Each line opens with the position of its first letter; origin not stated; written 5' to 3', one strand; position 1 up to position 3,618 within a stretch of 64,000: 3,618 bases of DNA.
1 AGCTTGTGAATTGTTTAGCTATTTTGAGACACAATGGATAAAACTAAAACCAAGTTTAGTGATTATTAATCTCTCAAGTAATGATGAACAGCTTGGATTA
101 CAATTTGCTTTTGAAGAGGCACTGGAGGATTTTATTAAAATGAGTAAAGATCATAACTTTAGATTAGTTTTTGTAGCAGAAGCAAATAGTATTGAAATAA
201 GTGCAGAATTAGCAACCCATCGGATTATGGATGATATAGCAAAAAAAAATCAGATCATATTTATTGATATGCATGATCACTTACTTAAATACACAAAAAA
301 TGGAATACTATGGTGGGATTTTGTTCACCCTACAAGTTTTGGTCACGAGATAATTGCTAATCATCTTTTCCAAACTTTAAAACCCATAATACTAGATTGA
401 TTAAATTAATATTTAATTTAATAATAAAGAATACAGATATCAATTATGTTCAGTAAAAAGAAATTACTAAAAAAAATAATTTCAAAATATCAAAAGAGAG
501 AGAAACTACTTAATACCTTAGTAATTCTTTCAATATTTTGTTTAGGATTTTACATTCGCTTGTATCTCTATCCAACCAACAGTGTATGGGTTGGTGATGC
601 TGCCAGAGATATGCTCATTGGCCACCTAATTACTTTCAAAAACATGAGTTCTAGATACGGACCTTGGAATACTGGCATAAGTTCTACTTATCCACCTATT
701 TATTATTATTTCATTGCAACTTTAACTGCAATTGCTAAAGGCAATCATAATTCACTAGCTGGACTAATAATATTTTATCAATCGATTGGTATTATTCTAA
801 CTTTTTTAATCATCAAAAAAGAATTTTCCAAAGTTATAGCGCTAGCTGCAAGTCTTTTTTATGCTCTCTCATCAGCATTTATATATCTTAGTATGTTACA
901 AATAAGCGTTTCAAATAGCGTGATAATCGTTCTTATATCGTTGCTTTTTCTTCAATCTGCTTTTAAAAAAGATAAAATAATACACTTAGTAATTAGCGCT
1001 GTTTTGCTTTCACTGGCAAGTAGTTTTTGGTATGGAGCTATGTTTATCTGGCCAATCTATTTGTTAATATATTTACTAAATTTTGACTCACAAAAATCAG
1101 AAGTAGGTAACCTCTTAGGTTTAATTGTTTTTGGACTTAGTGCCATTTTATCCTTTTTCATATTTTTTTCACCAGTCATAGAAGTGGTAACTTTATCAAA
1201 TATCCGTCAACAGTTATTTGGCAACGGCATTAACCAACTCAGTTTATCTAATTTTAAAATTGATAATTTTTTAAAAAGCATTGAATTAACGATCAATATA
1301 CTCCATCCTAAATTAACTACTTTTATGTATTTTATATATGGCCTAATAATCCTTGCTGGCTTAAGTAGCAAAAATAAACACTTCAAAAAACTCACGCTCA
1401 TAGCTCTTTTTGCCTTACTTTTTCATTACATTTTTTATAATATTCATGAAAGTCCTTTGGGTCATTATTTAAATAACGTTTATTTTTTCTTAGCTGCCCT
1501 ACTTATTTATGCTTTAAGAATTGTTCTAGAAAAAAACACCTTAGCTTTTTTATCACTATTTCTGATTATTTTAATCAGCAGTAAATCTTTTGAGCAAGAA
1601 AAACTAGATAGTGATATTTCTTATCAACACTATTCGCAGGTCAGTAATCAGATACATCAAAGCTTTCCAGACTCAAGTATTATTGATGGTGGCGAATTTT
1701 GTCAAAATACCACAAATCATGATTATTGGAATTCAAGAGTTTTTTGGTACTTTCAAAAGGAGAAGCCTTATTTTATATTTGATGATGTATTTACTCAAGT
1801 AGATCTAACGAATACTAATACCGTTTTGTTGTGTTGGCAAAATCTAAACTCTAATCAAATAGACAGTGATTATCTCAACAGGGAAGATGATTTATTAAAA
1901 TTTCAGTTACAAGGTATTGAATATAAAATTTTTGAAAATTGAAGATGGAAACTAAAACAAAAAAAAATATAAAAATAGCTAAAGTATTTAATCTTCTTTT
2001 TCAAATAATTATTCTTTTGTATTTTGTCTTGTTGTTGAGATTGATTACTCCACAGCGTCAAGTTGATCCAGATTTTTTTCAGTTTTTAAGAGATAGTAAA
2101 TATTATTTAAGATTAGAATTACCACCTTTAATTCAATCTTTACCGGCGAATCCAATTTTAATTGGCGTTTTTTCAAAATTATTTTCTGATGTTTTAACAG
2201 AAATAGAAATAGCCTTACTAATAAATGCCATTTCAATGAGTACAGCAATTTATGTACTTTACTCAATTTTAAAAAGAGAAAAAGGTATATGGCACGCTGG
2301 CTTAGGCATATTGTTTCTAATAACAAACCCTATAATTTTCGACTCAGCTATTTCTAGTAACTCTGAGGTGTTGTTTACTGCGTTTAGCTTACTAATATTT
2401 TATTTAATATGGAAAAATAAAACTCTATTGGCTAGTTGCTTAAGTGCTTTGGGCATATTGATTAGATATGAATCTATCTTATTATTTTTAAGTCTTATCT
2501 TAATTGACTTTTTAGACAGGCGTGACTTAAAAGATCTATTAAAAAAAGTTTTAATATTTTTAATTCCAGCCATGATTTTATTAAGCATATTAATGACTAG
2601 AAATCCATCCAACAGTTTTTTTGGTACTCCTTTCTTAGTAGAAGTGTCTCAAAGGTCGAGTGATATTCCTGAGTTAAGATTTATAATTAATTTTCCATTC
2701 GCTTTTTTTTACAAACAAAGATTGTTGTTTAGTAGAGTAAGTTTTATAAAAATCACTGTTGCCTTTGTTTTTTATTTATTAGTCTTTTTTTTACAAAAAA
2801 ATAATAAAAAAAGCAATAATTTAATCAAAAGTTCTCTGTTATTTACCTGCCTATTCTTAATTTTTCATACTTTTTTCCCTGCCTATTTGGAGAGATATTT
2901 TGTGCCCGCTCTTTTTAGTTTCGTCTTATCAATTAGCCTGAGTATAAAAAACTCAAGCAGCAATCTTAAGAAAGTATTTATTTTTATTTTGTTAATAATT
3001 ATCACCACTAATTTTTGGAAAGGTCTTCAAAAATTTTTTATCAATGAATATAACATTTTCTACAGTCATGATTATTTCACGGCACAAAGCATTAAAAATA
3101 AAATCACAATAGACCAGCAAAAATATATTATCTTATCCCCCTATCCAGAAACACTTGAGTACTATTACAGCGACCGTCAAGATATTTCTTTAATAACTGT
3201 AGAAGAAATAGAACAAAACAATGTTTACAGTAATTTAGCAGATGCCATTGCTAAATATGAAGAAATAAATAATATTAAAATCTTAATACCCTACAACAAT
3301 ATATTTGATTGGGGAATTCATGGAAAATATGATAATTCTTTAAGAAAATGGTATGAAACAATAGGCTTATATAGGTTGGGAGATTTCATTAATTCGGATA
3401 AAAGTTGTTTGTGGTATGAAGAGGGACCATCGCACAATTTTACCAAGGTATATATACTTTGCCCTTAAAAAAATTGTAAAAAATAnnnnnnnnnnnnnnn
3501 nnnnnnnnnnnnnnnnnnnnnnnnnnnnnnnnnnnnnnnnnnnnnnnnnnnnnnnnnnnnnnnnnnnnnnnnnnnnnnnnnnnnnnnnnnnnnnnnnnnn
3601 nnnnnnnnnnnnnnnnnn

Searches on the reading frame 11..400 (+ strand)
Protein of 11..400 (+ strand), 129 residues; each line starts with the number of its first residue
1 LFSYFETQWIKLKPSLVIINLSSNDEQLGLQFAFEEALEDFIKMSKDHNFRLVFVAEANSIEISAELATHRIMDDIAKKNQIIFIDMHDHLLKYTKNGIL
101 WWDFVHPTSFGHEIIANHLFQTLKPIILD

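Call 10: search_protein_families(library=pfam, proteins=[window:11-400:+], max_evalue=0.01)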
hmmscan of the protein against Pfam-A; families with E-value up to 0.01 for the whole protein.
window:11-400:+ (129 aa): 2 families
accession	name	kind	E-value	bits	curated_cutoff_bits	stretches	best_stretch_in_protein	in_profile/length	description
PF13472.12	Lipase_GDSL_2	-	6e-07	30.6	32.9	1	7-114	53-178/178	GDSL-like Lipase/Acylhydrolase family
PF00657.28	Lipase_GDSL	-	0.00016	22.3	23.6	1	11-119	74-208/208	GDSL-like Lipase/Acylhydrolase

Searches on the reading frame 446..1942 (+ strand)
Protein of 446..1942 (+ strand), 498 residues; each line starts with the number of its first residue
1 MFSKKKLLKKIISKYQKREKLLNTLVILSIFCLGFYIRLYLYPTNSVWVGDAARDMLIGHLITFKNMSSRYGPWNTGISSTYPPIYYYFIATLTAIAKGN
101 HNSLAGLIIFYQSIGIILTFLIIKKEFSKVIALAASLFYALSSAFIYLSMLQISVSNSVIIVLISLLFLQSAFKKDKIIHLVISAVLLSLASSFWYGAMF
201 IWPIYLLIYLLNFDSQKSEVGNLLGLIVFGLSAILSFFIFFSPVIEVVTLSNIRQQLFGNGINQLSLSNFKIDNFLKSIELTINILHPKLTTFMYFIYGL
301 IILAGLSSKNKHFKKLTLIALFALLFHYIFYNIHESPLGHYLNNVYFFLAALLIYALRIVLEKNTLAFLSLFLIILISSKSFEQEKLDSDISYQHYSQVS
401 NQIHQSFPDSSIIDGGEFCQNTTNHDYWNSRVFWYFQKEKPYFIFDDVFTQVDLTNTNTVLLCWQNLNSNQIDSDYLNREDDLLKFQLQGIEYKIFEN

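Call 10: search_protein_families(library=pfam, proteins=[window:446-1942:+], max_evalue=0.01)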
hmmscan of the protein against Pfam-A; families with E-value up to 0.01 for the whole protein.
window:446-1942:+ (498 aa): 2 families
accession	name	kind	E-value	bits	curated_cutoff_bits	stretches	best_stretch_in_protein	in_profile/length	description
PF13231.12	PMT_2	-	1.7e-06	28.7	26.1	1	83-231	3-145/160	Dolichyl-phosphate-mannose-protein mannosyltransferase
PF14897.12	EpsG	-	0.0004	20.1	30.1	1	66-377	34-308/326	EpsG family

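Call 41: search_protein_families(library=ncbifam, proteins=[window:446-1942:+], max_evalue=0.0001)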
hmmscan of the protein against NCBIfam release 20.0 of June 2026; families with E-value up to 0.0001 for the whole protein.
window:446-1942:+ (498 aa): 0 families

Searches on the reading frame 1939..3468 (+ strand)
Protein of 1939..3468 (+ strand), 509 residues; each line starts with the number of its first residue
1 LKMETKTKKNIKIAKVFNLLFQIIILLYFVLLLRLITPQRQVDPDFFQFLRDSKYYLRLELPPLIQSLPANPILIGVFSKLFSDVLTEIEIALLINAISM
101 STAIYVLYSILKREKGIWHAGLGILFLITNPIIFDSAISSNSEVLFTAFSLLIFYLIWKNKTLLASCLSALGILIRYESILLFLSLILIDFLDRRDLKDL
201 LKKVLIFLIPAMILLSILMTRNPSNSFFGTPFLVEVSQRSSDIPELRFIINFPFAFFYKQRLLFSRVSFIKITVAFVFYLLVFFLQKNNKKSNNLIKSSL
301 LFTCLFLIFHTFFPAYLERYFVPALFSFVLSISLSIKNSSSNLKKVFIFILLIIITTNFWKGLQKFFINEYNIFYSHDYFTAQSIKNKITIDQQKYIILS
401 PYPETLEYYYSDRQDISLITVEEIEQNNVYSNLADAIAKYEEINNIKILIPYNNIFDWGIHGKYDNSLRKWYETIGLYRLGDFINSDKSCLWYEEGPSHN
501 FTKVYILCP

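Call 10: search_protein_families(library=pfam, proteins=[window:1939-3468:+], max_evalue=0.01)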
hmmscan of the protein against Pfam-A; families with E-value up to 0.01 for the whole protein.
window:1939-3468:+ (509 aa): 2 families
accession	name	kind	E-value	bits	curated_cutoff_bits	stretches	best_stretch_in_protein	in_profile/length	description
PF13231.12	PMT_2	-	2.7e-07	31.4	26.1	1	72-215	7-151/160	Dolichyl-phosphate-mannose-protein mannosyltransferase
PF09594.16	GT87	-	0.00029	21.1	25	1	92-286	23-215/237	Glycosyltransferase family 87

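Call 41: search_protein_families(library=ncbifam, proteins=[window:1939-3468:+], max_evalue=0.0001)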
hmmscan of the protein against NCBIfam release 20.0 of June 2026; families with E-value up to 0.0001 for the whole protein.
window:1939-3468:+ (509 aa): 2 families
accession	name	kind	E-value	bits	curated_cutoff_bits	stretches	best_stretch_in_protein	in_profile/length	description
NF047440.1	LA3751_2_3_fam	subfamily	1.7e-10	40.3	200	1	86-371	95-391/460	LA_3751/LA_3752 family putative glycosyltransferase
NF046093.1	AZOBR_p60025_fam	subfamily_domain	5.2e-06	25.9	150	1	72-210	98-230/232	AZOBR_p60025 family cell surface glycopolymer formation protein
